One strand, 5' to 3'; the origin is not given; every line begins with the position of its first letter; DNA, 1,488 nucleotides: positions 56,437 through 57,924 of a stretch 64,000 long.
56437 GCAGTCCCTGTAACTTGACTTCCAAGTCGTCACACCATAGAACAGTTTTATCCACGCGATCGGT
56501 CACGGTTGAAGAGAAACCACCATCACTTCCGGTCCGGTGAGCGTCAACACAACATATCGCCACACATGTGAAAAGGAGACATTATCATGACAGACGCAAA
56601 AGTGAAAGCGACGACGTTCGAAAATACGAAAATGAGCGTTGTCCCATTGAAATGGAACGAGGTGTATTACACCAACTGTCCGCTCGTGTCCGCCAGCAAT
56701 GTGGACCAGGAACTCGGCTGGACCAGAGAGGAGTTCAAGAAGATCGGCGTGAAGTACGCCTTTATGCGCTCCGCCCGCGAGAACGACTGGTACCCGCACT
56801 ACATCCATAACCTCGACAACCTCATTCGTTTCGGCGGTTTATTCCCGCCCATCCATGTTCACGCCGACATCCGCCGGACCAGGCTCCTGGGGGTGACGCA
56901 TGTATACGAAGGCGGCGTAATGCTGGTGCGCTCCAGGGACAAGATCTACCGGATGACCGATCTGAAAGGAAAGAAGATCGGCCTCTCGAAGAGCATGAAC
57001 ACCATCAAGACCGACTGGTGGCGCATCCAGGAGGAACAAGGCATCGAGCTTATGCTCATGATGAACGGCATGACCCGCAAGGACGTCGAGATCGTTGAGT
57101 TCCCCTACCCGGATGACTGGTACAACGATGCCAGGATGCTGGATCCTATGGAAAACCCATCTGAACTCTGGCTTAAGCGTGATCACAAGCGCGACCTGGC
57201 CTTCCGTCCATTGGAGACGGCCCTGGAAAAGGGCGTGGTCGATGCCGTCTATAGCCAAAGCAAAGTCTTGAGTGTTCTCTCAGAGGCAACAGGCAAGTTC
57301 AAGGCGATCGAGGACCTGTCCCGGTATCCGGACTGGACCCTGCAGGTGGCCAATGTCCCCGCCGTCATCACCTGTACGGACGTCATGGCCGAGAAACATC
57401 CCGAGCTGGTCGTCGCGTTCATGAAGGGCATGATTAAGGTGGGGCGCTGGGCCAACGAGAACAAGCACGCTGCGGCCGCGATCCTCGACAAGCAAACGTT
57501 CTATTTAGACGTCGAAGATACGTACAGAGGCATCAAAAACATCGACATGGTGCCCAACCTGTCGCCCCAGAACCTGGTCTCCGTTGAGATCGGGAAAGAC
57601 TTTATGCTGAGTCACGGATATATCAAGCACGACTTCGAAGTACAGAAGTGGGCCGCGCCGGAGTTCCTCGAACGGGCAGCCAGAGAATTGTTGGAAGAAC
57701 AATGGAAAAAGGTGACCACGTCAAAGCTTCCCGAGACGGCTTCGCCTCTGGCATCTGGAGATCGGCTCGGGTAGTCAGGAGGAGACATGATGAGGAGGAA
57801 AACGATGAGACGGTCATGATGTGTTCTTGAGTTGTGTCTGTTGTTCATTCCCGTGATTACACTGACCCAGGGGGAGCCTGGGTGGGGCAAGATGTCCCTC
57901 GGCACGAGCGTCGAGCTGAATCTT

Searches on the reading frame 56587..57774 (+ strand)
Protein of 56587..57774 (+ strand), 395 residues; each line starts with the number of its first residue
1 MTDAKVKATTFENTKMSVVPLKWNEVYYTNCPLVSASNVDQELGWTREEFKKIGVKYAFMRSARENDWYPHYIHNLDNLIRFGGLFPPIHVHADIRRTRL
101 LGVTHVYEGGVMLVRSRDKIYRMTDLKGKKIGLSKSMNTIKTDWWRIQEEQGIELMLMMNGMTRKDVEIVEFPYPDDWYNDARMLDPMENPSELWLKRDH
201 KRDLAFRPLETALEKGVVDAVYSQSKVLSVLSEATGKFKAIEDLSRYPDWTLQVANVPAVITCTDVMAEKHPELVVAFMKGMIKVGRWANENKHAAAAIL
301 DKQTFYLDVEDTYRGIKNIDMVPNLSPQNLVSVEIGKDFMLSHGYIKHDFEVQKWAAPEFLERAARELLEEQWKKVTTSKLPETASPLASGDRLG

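Call 37: search_protein_families(library=pfam, proteins=[window:56587-57774:+], max_evalue=0.001)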
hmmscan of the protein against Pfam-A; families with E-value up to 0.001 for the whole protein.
window:56587-57774:+ (395 aa): 1 family
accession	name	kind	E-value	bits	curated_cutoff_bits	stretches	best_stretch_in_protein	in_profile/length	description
PF09084.16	NMT1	-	9.6e-05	22.8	20.5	0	112-172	77-127/216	NMT1/THI5 like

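Call 44: search_protein_families(library=ncbifam, proteins=[window:56587-57774:+], max_evalue=0.001)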
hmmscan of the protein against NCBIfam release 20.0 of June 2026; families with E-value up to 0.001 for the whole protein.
window:56587-57774:+ (395 aa): 1 family
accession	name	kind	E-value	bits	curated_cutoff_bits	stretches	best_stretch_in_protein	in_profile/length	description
TIGR01728.1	SsuA_fam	subfamily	3.8e-16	59.2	163.5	1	209-361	142-289/290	aliphatic sulfonate ABC transporter substrate-binding protein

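Call 45: search_solved_structures(query=window:56587-57774:+, max_evalue=1)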
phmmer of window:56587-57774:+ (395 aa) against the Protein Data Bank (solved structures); distinct sequences matched with E-value up to 1: 4.
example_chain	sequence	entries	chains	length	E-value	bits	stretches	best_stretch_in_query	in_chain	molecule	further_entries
2de2_A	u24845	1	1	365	1.2e-10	44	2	26-137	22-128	DIBENZOTHIOPHENE DESULFURIZATION ENZYME B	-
2de3_A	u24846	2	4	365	8.5e-10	41.2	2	212-364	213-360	DIBENZOTHIOPHENE DESULFURIZATION ENZYME B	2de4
2xxs_A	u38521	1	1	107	0.51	12.3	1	67-143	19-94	PROTEIN MXIG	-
4a4y_A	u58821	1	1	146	0.94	11.4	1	67-143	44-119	PROTEIN MXIG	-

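Call 82: search_solved_structures(query=window:56587-57774:+, max_evalue=0.001, show_alignments=2)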
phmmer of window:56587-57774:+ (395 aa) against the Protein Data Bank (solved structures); distinct sequences matched with E-value up to 0.001: 2.
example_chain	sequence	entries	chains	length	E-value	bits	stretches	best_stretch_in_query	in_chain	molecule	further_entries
2de2_A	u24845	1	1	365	1.2e-10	44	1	26-137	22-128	DIBENZOTHIOPHENE DESULFURIZATION ENZYME B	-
2de3_A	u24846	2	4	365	8.5e-10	41.2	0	212-364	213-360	DIBENZOTHIOPHENE DESULFURIZATION ENZYME B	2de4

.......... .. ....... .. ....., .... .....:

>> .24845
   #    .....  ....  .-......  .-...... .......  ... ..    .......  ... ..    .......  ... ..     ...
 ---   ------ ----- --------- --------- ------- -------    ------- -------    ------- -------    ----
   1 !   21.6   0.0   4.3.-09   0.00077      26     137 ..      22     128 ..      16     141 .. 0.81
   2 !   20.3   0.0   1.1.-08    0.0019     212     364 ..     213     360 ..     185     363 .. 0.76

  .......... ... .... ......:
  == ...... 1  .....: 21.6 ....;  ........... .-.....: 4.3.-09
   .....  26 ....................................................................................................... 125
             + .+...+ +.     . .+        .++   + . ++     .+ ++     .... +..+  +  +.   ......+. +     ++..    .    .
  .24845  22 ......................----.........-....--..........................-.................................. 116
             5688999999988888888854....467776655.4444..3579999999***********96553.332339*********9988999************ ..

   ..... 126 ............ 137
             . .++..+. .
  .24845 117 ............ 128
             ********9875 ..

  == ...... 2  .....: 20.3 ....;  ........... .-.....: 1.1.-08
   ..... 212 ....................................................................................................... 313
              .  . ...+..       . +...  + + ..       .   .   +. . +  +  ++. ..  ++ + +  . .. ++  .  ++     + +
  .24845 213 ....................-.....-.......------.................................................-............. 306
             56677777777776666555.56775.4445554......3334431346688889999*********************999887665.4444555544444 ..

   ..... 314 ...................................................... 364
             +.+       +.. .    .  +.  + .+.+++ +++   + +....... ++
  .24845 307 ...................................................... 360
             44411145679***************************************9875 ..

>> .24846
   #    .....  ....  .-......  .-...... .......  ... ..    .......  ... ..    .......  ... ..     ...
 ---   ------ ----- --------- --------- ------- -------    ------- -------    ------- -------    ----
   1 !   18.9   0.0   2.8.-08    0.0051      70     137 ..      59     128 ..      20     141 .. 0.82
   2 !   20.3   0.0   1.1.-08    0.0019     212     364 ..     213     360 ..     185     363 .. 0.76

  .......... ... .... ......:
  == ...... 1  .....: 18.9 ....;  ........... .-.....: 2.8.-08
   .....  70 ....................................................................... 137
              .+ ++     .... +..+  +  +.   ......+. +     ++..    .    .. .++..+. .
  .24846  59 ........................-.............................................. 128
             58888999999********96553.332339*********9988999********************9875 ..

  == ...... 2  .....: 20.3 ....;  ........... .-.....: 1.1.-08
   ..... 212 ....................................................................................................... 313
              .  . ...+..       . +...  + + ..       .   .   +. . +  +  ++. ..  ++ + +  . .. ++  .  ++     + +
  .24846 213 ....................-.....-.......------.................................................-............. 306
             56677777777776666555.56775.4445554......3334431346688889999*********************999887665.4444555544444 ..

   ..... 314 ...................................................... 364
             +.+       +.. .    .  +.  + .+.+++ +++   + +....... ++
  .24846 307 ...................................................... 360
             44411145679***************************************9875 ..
